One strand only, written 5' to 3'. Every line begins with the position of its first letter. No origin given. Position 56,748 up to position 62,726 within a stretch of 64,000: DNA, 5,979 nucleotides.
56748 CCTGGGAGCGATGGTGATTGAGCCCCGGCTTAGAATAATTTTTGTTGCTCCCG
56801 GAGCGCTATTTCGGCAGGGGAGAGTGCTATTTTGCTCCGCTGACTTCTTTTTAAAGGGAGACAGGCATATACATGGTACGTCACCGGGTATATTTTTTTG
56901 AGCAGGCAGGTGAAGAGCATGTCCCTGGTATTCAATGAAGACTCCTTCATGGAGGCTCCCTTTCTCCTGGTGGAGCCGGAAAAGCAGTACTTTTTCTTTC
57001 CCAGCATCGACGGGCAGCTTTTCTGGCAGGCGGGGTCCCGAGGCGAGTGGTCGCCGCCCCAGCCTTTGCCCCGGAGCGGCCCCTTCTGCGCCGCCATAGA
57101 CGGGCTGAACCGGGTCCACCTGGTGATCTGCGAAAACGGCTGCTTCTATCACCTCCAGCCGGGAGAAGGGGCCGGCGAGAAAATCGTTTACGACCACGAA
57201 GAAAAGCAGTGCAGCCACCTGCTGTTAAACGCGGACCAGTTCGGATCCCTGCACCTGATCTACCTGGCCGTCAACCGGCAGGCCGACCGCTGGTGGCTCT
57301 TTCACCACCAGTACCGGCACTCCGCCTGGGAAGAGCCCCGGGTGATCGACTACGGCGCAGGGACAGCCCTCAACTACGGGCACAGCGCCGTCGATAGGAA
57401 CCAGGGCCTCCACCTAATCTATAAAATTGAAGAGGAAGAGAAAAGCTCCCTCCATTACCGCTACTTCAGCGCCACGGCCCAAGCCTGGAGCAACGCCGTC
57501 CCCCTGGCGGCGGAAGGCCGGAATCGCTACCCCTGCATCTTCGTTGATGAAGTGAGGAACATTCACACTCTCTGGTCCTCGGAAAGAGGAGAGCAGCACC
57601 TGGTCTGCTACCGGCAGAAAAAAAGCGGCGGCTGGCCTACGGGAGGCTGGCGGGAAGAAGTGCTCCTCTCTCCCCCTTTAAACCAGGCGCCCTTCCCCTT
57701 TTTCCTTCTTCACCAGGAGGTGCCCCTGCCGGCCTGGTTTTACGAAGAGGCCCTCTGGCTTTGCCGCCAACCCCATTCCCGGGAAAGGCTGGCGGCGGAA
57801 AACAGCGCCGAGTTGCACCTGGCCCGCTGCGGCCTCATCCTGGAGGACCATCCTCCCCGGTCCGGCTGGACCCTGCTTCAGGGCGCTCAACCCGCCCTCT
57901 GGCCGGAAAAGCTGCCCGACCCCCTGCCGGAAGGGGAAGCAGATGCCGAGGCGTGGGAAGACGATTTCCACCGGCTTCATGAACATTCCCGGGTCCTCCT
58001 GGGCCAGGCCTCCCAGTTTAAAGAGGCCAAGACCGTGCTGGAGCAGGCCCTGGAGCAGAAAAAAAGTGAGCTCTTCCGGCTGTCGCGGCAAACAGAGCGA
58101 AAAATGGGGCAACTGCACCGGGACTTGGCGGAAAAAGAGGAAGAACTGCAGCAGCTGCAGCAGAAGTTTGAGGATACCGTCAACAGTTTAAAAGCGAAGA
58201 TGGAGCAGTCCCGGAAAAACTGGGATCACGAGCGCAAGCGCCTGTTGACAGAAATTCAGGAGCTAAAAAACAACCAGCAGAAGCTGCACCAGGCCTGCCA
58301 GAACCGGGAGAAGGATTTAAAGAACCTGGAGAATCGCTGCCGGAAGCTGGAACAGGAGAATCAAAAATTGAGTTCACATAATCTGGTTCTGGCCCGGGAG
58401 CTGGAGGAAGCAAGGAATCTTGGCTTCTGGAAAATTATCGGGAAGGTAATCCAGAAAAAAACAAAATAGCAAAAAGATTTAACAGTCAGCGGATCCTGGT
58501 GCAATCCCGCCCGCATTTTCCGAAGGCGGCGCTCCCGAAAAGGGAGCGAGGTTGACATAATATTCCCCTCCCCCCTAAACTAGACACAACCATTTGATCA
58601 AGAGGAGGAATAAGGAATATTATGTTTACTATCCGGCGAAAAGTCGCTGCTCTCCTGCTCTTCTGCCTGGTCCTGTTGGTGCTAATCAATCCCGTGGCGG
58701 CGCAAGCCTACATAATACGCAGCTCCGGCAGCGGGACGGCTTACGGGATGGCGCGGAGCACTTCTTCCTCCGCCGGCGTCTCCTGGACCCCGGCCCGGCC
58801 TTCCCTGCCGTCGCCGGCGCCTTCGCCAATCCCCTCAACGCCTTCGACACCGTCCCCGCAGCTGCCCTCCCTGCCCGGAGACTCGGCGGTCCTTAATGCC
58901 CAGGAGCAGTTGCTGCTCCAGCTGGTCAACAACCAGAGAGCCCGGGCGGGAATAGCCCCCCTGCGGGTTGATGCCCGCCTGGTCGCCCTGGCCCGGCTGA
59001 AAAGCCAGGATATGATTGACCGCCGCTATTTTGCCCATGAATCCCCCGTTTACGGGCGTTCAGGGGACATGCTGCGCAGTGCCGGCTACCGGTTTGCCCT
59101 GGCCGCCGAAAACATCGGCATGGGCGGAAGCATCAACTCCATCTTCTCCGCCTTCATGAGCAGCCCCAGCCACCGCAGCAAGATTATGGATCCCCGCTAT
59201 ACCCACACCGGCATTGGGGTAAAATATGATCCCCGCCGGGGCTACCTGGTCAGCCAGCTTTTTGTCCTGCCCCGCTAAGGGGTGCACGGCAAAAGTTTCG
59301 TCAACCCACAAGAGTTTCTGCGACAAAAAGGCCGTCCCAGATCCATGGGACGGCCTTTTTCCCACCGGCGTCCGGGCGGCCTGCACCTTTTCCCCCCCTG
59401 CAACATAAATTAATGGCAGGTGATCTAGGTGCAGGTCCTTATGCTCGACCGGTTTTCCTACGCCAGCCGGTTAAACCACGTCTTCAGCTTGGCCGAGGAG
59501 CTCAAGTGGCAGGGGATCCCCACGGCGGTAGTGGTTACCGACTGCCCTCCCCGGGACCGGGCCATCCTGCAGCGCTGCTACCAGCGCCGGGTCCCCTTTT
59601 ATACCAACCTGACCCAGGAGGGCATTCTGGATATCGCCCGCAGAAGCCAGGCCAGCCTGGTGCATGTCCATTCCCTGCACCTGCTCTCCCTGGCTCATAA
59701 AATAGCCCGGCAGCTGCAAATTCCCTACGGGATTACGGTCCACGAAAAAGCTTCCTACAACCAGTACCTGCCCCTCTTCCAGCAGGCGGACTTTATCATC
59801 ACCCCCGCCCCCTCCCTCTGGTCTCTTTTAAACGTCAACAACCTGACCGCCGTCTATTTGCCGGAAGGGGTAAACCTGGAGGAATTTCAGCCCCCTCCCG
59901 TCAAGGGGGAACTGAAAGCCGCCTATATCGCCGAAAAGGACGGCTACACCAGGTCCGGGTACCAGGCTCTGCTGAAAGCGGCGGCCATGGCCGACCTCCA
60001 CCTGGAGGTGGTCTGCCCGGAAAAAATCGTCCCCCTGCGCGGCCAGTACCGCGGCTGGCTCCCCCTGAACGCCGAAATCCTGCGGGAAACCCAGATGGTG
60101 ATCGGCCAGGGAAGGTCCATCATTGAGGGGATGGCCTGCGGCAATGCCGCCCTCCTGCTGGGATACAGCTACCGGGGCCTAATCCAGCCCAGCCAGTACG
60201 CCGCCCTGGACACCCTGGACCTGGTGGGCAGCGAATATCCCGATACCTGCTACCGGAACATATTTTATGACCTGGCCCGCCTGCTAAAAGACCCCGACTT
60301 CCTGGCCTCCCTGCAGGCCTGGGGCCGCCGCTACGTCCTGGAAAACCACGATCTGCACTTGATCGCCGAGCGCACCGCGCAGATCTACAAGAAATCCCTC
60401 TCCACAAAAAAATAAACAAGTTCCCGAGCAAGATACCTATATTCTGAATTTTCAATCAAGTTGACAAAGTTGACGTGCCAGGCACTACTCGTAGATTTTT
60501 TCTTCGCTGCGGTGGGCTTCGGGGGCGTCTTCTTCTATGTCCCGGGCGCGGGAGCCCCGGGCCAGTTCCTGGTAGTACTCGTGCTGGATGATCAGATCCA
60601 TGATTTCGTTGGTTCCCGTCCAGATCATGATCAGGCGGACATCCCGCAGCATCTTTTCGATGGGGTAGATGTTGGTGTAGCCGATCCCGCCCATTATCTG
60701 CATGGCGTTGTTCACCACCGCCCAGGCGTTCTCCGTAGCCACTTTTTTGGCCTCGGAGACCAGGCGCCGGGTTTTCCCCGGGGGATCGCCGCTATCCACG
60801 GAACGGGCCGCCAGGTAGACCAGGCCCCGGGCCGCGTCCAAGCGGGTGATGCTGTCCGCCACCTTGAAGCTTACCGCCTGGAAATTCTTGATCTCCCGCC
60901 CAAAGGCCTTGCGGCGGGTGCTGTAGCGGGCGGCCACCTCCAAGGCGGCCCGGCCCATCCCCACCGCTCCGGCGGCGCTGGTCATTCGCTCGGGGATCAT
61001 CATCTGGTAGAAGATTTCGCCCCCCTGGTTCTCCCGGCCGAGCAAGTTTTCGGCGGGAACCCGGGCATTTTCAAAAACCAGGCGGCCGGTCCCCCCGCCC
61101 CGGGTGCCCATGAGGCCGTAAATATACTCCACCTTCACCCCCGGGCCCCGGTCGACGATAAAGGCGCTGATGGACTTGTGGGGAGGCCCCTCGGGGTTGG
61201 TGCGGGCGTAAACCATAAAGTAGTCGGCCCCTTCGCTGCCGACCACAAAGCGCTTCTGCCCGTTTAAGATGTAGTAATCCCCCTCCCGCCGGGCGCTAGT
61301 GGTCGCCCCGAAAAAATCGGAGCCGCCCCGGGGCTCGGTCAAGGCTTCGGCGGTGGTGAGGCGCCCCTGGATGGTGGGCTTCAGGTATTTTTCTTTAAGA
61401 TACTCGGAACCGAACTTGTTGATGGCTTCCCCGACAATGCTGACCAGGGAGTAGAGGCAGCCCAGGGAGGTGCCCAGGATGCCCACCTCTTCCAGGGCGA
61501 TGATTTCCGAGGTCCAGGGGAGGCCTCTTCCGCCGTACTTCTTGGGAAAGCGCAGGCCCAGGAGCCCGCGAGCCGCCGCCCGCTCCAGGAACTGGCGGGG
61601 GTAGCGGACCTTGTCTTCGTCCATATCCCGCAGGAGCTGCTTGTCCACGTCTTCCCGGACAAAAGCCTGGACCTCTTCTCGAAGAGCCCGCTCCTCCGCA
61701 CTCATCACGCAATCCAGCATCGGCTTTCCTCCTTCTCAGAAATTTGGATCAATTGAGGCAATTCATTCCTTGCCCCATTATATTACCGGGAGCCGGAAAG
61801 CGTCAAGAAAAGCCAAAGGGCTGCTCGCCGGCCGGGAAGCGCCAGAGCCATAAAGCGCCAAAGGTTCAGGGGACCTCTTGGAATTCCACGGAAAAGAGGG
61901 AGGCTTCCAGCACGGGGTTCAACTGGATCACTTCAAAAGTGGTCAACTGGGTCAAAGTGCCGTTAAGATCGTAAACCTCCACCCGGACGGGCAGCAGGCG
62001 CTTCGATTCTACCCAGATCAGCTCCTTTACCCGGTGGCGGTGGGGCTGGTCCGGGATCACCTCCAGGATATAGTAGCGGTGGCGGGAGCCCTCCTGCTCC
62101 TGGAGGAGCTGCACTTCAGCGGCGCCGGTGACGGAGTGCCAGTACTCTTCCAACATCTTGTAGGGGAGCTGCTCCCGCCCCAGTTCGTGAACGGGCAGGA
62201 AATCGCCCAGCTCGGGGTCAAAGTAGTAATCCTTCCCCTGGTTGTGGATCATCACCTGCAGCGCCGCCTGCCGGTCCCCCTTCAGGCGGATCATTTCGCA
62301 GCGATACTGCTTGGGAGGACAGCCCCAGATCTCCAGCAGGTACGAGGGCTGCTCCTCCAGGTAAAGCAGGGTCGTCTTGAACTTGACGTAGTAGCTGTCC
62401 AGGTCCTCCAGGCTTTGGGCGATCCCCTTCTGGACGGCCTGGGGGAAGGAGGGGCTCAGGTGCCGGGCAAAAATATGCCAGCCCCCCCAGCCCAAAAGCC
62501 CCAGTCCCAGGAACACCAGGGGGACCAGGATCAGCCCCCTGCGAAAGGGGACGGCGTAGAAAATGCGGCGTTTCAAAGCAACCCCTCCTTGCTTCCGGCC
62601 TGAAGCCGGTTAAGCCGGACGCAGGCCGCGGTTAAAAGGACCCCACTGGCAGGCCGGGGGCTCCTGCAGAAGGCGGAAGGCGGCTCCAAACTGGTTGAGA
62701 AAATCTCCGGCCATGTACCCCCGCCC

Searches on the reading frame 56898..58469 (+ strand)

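Call 60: search_protein_families(library=pfam, proteins=[window:56898-58469:+])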
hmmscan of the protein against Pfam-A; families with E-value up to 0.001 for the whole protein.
window:56898-58469:+ (523 aa): 1 family
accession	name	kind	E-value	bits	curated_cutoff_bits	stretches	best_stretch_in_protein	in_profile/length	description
PF05557.18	MAD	-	0.00067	18.6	30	1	346-492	32-173/661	Mitotic checkpoint protein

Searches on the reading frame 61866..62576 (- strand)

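Call 61: search_protein_families(library=pfam, proteins=[window:61866-62576:-])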
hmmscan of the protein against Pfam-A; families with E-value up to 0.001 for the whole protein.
window:61866-62576:- (236 aa): 2 families
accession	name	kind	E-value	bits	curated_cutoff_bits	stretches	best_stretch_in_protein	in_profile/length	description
PF17131.11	LolA_like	-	2.3e-06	27.8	30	1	154-218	72-137/184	Outer membrane lipoprotein-sorting protein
PF00969.24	MHC_II_beta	-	9.8e-05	23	20.9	1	99-168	7-71/75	Class II histocompatibility antigen, beta domain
